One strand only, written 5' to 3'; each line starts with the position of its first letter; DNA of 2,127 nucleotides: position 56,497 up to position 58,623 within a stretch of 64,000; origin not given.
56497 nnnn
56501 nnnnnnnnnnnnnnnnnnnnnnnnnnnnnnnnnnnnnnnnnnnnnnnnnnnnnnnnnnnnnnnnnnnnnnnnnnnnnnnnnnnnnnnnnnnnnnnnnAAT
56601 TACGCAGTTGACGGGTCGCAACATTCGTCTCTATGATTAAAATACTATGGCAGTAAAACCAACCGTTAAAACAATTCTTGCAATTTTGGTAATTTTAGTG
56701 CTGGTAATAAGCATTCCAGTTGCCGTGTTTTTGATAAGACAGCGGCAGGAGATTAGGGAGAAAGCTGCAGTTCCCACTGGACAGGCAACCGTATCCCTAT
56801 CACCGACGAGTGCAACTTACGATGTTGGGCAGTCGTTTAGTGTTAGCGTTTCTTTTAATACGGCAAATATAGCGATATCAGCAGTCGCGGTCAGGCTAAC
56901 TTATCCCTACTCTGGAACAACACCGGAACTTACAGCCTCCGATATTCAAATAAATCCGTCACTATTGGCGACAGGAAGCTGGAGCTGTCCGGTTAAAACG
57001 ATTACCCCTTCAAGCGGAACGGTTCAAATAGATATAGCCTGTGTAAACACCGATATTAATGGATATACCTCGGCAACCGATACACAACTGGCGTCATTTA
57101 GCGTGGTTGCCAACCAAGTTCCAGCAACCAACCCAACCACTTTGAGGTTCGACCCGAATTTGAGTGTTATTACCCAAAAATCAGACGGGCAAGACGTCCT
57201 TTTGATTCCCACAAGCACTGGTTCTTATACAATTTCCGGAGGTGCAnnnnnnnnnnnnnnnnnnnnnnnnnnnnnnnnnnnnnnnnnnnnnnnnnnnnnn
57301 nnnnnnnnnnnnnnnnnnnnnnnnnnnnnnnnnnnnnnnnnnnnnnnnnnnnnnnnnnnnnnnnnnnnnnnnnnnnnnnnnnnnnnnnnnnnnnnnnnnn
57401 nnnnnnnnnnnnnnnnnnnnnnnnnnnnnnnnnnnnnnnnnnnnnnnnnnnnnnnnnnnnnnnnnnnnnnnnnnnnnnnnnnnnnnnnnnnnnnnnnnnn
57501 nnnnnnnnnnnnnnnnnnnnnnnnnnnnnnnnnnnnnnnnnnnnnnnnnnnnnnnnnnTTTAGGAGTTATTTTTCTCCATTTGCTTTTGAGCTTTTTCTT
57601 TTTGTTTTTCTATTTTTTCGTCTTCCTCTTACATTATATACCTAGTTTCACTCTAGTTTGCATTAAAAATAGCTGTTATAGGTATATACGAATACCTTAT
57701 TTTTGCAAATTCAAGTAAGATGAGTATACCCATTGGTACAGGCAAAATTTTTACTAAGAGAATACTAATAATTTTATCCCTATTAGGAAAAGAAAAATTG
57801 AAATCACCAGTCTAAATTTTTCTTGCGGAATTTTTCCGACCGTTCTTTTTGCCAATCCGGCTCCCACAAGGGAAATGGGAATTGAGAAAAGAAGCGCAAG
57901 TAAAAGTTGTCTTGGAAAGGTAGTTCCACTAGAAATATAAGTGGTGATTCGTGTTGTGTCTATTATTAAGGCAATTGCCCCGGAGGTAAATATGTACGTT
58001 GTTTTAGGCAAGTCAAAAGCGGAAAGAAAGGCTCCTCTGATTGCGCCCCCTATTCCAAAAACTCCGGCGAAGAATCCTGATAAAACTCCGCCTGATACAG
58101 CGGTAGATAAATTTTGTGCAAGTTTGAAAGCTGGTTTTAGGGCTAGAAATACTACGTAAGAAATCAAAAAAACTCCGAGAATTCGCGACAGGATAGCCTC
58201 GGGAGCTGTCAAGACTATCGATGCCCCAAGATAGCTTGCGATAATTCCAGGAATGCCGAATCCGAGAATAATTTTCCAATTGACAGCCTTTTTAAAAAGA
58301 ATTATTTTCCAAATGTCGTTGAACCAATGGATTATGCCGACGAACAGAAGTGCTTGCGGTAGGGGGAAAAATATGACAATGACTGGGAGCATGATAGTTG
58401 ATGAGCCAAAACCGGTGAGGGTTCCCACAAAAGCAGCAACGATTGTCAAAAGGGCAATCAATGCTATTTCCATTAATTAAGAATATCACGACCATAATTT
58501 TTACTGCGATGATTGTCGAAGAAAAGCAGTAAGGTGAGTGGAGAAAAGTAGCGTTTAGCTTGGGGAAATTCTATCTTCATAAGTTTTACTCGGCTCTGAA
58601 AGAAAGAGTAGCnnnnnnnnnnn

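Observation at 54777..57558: Three tandem membrane-anchored cohesin-like proteins; the adaptor carries cohesin plus a type-2 dockerin; the third has a C-terminal hydrophobic anchor instead of LPXTG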

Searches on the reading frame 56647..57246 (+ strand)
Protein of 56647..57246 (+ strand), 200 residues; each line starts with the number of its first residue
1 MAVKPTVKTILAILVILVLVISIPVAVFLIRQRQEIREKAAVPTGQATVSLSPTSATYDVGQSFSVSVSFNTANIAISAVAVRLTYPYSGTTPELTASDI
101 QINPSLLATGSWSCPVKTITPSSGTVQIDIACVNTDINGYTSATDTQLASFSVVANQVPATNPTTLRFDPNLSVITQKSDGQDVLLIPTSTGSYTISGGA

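Call 11: find_homologous_proteins(query=window:56647-57246:+)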
Query window:56647-57246:+ (200 aa): 107 proteins with E <= 0.001 among 1086 candidates.
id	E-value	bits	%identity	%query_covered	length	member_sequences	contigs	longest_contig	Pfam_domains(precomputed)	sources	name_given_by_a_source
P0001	6.3e-116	403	100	100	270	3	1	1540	-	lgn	-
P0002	2.5e-106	372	90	99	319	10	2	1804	-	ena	-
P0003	5.7e-105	367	89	98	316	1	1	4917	-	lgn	-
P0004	4.2e-80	286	68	96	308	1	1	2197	PF10208.16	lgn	-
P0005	1.7e-78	281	67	90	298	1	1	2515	-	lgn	-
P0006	1.2e-75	272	69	90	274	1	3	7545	-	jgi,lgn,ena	-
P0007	9.0e-72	259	65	95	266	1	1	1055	-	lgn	-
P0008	1.0e-71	259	63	100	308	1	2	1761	-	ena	-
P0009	1.7e-68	248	62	88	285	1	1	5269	-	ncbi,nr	ncbi:hypothetical protein HY008_00570 [Candidatus Woesebacteria bacterium]|nr:hypothetical protein [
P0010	9.6e-68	246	59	98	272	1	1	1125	-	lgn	-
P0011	6.5e-67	243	62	88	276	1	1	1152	-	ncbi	-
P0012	8.9e-67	243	59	98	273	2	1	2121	-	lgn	-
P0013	7.1e-65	237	58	97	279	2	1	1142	-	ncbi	-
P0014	1.0e-64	236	56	98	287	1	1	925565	PF00404.25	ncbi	-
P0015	4.6e-64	234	58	98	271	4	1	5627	-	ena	-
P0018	1.2e-63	233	57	95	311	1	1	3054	-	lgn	-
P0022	3.7e-63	231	55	95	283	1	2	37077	-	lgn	-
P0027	1.3e-62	229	55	95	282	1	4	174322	-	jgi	-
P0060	1.4e-56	210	50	97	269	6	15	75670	-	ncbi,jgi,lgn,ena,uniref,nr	ncbi:MAG: Mucin related 82C [Candidatus Woesebacteria bacterium GW2011_GWB1_39_10b]|uniref:Mucin rel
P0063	4.9e-56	208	51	97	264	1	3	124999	-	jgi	jgi:hypothetical protein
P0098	3.9e-43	166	45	94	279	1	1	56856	-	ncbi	ncbi:hypothetical protein BH10PAT1_BH10PAT1_0170 [soil metagenome]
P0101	1.0e-41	161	46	87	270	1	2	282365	-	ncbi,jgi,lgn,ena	-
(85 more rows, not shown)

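Call 33: find_encoding_contigs(protein=P0060, flank=10000, max_places=2)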
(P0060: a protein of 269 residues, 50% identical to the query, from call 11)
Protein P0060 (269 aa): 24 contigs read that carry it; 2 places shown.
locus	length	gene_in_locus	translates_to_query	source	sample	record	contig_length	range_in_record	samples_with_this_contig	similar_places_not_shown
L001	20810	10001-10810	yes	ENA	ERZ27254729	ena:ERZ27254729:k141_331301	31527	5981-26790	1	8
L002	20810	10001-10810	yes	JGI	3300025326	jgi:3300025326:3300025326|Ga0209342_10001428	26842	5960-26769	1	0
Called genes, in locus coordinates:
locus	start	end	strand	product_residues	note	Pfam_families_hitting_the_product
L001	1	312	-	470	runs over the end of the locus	-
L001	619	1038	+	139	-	PF01894:YjbQ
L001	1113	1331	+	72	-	-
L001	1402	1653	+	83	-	PF04014:MazE_antitoxin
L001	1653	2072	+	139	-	PF01850:PIN, PF16289:PIN_12 (faint)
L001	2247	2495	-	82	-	-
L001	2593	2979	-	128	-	-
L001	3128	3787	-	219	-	-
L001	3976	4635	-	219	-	-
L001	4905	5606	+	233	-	PF00106:adh_short, PF13561:adh_short_C2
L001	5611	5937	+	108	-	-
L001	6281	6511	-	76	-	-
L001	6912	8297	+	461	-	PF22422:MGH1-like_GH, PF01204:Trehalase, PF03200:Glyco_hydro_63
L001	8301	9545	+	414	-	PF00534:Glycos_transf_1, PF13692:Glyco_trans_1_4 (weak)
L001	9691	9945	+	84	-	-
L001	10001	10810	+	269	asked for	-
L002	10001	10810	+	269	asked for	-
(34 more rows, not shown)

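Call 34: find_encoding_contigs(protein=P0014, flank=10000, max_places=2)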
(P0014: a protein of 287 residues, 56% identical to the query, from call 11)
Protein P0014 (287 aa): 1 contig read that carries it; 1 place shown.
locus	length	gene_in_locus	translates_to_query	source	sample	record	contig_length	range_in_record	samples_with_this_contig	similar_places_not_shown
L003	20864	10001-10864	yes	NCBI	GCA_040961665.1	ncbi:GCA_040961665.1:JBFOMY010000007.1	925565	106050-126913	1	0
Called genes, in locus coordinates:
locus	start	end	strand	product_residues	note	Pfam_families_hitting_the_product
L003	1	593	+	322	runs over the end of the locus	PF03706:LPG_synthase_TM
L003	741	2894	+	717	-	PF00404:Dockerin_1 (weak)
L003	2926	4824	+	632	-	PF00404:Dockerin_1 (faint)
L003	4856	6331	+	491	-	PF22842:Pel9A-like_beta_helix, PF05048:NosD, PF07602:DUF1565 (weak), PF13229:Beta_helix, PF00404:Dockerin_1 (weak)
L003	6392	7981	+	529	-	-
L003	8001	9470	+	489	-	PF00041:fn3 (weak), PF16656:Pur_ac_phosph_N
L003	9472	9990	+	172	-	-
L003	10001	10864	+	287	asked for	PF00404:Dockerin_1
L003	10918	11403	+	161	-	PF00963:Cohesin (weak)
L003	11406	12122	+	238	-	PF00963:Cohesin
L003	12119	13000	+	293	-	PF09587:PGA_cap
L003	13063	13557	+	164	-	PF27226:AF_1845 (weak)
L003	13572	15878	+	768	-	PF00149:Metallophos (weak), PF16317:Glyco_hydro_99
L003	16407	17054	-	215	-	PF02163:Peptidase_M50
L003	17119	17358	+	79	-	PF00830:Ribosomal_L28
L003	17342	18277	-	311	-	PF00551:Formyl_trans_N, PF02911:Formyl_trans_C (faint)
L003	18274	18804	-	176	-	PF01327:Pep_deformylase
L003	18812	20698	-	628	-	PF04932:Wzy_C, PF07719:TPR_2 (faint), PF13414:TPR_11 (faint)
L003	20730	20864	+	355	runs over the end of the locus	PF00022:Actin (faint), PF06723:MreB_Mbl, PF25216:Volactin (weak), PF00012:HSP70, PF11104:PilM_2 (faint), PF14450:FtsA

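Call 46: find_encoding_contigs(protein=P0101, flank=10000, max_places=1)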
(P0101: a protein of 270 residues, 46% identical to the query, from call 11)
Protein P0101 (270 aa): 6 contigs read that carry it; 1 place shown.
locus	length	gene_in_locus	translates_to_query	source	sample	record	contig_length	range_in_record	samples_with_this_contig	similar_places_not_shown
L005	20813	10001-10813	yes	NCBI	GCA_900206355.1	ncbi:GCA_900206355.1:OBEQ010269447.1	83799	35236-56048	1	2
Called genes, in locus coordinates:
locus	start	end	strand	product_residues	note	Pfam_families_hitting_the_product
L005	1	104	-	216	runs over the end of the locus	PF00687:Ribosomal_L1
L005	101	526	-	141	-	PF03946:Ribosomal_L11_N, PF00298:Ribosomal_L11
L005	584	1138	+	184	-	-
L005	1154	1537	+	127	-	-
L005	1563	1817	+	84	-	-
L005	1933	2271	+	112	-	-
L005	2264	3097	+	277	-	-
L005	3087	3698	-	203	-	PF02357:NusG, PF00467:KOW (weak)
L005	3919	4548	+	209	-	PF01351:RNase_HII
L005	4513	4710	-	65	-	PF01165:Ribosomal_S21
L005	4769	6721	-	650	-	PF05226:CHASE2, PF00211:Guanylate_cyc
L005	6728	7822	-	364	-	PF04773:FecR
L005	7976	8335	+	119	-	-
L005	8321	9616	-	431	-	-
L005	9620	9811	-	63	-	PF00471:Ribosomal_L33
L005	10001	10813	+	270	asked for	-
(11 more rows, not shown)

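Call 47: search_protein_families(library=ncbifam, proteins=[P0005, P0009, P0012, P0018, P0101, P0002], max_evalue=1)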
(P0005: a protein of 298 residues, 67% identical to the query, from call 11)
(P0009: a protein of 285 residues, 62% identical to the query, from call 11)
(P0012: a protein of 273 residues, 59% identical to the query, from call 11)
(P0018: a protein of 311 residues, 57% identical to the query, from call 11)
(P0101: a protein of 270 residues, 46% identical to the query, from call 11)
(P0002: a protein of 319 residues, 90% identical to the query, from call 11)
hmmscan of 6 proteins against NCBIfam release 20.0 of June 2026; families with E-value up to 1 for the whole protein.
P0005 (298 aa): 0 families

P0009 (285 aa): 1 family
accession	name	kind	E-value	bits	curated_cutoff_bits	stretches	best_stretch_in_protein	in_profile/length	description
NF004285.1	PRK05696.1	equivalog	0.0078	16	179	1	3-48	11-54/171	flagellar basal body-associated protein FliL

P0012 (273 aa): 2 families
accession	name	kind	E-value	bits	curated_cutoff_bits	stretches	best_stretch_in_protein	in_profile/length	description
NF045997.1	Mbov0119_fam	equivalog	0.096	11.3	250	1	81-116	67-104/646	Mbov_0119 family protein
NF053819.1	EF0750_LPXTG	subfamily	0.56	10.8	47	1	210-270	46-99/105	EF2685/EF0750 family sortase-dependent surface protein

P0018 (311 aa): 0 families

P0101 (270 aa): 0 families

P0002 (319 aa): 1 family
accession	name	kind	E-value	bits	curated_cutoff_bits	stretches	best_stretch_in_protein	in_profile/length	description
NF042931.1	SAG1386_EF1546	equivalog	0.062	13.4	80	1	6-39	31-64/158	SAG1386/EF1546 family surface-associated protein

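Call 62: find_related_loci(query=A3, collection=genome_contigs, flank=8000)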
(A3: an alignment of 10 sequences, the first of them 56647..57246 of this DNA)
Query A3 (200 aa) in genome_contigs; peptide patterns used: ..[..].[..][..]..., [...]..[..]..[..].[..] (x = any residue, [..] = any of these).
75 stretches matched a pattern; 7 encode a relative of the query (tblastn E <= 1e-3); 7 distinct loci.
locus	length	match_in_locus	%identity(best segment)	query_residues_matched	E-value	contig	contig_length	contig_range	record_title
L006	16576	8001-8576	54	4-196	2e-66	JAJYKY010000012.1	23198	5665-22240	MAG: bacterium isolate DBS2-1.bin56 NODE_3833_length_23198_cov_7.664861, whole genome shotgun sequence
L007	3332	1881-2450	50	10-196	4e-63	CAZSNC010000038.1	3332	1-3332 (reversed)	MAG TPA_asm: uncultured Gammaproteobacteria bacterium isolate SRP278252_co1_260 genome assembly, contig: NODE_61093_leng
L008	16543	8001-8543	50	10-190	3e-60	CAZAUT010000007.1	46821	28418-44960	MAG TPA_asm: uncultured Gammaproteobacteria bacterium isolate SRP319275_co4_74 genome assembly, contig: NODE_426_length_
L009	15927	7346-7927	49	8-197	1e-58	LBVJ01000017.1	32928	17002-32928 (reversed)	MAG: Candidatus Woesebacteria bacterium GW2011_GWA1_38_8 UT06_C0017, whole genome shotgun sequence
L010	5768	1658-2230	46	10-200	1e-53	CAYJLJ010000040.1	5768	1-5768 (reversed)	MAG TPA_asm: uncultured Gammaproteobacteria bacterium isolate ERP124720_co1_20 genome assembly, contig: NODE_15280_lengt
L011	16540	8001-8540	46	19-198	6e-51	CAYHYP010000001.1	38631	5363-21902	MAG TPA_asm: uncultured Gammaproteobacteria bacterium isolate ERP119705_co16_27 genome assembly, contig: NODE_804_length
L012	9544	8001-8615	36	7-196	2e-30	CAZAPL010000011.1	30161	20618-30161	MAG TPA_asm: uncultured Gammaproteobacteria bacterium isolate SRP231805_co4_153 genome assembly, contig: k141_159676, wh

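Call 79: find_encoding_contigs(protein=P0027, flank=8000, max_places=1)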
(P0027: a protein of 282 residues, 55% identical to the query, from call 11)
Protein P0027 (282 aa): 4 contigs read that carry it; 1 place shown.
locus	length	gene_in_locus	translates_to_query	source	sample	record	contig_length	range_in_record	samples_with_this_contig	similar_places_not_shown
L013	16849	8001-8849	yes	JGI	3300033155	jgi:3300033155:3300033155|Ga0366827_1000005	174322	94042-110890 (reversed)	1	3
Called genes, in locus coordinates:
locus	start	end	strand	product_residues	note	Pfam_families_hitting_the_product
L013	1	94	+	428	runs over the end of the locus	-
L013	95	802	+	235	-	PF01351:RNase_HII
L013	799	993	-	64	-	PF01165:Ribosomal_S21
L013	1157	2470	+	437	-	-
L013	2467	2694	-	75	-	-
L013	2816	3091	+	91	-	-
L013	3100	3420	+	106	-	-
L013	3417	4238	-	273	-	PF00688:TGFb_propeptide (weak)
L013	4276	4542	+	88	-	-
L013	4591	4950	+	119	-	PF24963:DUF7768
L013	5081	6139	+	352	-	PF01368:DHH, PF02272:DHHA1 (weak)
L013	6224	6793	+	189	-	PF00117:GATase, PF07722:Peptidase_C26 (weak)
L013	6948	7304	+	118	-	-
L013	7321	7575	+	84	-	-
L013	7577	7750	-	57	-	PF00471:Ribosomal_L33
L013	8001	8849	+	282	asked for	-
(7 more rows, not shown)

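Call 80: find_encoding_contigs(protein=P0063, flank=8000, max_places=1)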
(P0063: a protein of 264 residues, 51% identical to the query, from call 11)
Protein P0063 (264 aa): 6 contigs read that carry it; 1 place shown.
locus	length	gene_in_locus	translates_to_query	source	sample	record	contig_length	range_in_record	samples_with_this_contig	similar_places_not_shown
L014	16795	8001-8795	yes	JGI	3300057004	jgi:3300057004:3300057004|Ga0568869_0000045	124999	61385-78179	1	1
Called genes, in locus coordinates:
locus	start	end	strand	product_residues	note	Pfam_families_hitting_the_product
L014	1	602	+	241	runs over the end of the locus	PF03372:Exo_endo_phos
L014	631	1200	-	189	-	PF01591:6PF2K (faint), PF08433:KTI12, PF13671:AAA_33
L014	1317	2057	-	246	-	-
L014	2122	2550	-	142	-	PF00293:NUDIX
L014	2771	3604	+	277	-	-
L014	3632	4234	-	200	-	PF00625:Guanylate_kin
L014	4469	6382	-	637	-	PF00128:Alpha-amylase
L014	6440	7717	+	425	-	PF00534:Glycos_transf_1, PF13692:Glyco_trans_1_4 (weak)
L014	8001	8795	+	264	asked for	-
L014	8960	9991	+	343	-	PF09587:PGA_cap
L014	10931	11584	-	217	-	PF02163:Peptidase_M50 (weak)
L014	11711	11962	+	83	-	PF00830:Ribosomal_L28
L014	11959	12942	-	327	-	PF00551:Formyl_trans_N, PF02911:Formyl_trans_C (weak)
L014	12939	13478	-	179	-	PF01327:Pep_deformylase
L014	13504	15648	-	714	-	PF04932:Wzy_C, PF13371:TPR_9 (weak), PF13432:TPR_16 (weak), PF14559:TPR_19 (weak), PF00515:TPR_1 (weak), PF07719:TPR_2 (weak), PF13424:TPR_12, PF14559:TPR_19, +10 more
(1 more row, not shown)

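Call 81: find_encoding_contigs(protein=P0098, flank=8000, max_places=1)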
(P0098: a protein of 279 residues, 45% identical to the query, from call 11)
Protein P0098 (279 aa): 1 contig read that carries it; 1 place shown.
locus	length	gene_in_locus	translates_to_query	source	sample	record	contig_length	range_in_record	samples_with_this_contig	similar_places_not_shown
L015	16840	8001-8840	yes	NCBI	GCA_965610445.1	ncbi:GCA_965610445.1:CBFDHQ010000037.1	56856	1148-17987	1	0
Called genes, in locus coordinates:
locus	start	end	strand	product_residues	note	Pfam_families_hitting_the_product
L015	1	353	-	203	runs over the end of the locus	PF02357:NusG, PF00467:KOW (weak)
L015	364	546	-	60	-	PF00584:SecE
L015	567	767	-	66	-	-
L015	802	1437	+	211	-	PF01351:RNase_HII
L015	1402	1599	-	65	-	PF01165:Ribosomal_S21 (weak)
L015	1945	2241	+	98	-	-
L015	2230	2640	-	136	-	-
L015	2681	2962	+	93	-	-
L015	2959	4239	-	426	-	PF06925:MGDG_synth (faint)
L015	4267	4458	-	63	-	PF00471:Ribosomal_L33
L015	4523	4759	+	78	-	-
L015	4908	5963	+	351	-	PF00404:Dockerin_1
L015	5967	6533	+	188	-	-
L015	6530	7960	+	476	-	PF00041:fn3, PF16656:Pur_ac_phosph_N (weak), PF00404:Dockerin_1 (faint)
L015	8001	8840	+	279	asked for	-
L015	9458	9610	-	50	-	-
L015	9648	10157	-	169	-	-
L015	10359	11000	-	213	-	PF02163:Peptidase_M50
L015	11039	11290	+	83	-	PF00830:Ribosomal_L28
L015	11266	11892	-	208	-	-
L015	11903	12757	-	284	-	PF00551:Formyl_trans_N, PF02911:Formyl_trans_C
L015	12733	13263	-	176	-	PF01327:Pep_deformylase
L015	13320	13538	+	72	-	-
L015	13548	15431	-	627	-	PF04932:Wzy_C, PF07719:TPR_2 (faint), PF13181:TPR_8 (faint), PF13414:TPR_11 (faint)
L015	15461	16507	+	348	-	PF06723:MreB_Mbl, PF00022:Actin (weak), PF00012:HSP70, PF14450:FtsA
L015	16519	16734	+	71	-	PF09413:DUF2007 (weak)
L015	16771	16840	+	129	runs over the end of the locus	-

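Call 82: find_encoding_contigs(protein=P0022, flank=8000, max_places=1)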
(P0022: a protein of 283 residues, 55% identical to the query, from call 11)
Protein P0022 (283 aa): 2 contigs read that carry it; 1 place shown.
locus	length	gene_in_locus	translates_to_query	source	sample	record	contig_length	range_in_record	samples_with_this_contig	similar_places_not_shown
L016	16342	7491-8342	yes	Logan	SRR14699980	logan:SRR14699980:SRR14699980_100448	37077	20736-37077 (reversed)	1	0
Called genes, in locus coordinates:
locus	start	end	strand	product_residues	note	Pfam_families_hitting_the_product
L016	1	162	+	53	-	?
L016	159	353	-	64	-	PF01165:Ribosomal_S21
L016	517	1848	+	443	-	-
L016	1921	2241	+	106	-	-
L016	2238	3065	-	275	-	PF00688:TGFb_propeptide (weak)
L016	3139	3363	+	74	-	-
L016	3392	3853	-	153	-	-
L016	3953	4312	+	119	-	PF24963:DUF7768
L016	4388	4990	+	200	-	-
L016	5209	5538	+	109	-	-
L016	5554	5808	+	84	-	-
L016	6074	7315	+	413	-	PF00534:Glycos_transf_1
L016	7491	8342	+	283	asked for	-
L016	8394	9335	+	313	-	PF09587:PGA_cap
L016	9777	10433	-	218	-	PF02163:Peptidase_M50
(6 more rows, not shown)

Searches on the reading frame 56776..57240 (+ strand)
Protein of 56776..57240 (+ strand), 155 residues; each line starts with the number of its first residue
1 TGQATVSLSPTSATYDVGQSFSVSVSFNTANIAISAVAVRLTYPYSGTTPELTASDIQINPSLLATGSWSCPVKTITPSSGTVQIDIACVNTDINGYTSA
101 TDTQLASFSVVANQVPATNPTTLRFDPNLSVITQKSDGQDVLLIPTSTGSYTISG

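Call 74: search_protein_representatives(protein=window:56776-57240:+)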
Query: 155 residues. Proteins with E-value up to 0.001 (for the whole library): 276; up to 1e-10: 176; up to 1e-30: 47. The best 150 are listed.
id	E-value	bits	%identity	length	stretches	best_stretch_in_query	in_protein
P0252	4.9e-69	247.3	46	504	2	3-155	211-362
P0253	2.8e-63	228.6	70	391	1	2-154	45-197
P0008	3.6e-56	205.6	67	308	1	2-155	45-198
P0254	1.3e-54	200.5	66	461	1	2-154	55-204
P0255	3.7e-54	199.1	65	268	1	2-155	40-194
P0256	3.9e-52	192.5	57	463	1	2-155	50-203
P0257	4.7e-51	189.1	43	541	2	1-155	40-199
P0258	2.6e-48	180.2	58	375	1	4-155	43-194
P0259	9.3e-47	175.1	59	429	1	2-154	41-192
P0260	1.3e-46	174.6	56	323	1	2-154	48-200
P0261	2.3e-45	170.6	60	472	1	2-154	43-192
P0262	2.7e-45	170.4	59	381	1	2-154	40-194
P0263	2.7e-44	167.2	54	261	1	2-154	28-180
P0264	6.7e-44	165.9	57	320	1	2-154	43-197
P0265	1.2e-43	165.1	58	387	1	2-155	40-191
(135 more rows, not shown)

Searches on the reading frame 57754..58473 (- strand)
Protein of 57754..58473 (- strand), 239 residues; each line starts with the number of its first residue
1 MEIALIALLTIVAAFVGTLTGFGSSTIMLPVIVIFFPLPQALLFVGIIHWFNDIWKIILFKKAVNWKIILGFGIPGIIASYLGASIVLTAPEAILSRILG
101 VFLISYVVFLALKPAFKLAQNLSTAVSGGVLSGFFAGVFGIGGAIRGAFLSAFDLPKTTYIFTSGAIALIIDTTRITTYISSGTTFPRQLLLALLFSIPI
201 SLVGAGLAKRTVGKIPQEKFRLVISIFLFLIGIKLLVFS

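Call 5: search_protein_families(library=pfam, proteins=[window:57754-58473:-], max_evalue=0.01)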
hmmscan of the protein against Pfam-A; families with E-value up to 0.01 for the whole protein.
window:57754-58473:- (239 aa): 1 family
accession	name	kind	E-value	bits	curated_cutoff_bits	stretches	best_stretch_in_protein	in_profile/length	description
PF01925.25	TauE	-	1.3e-31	110.5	32.6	1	7-235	2-237/237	Sulfite exporter TauE/SafE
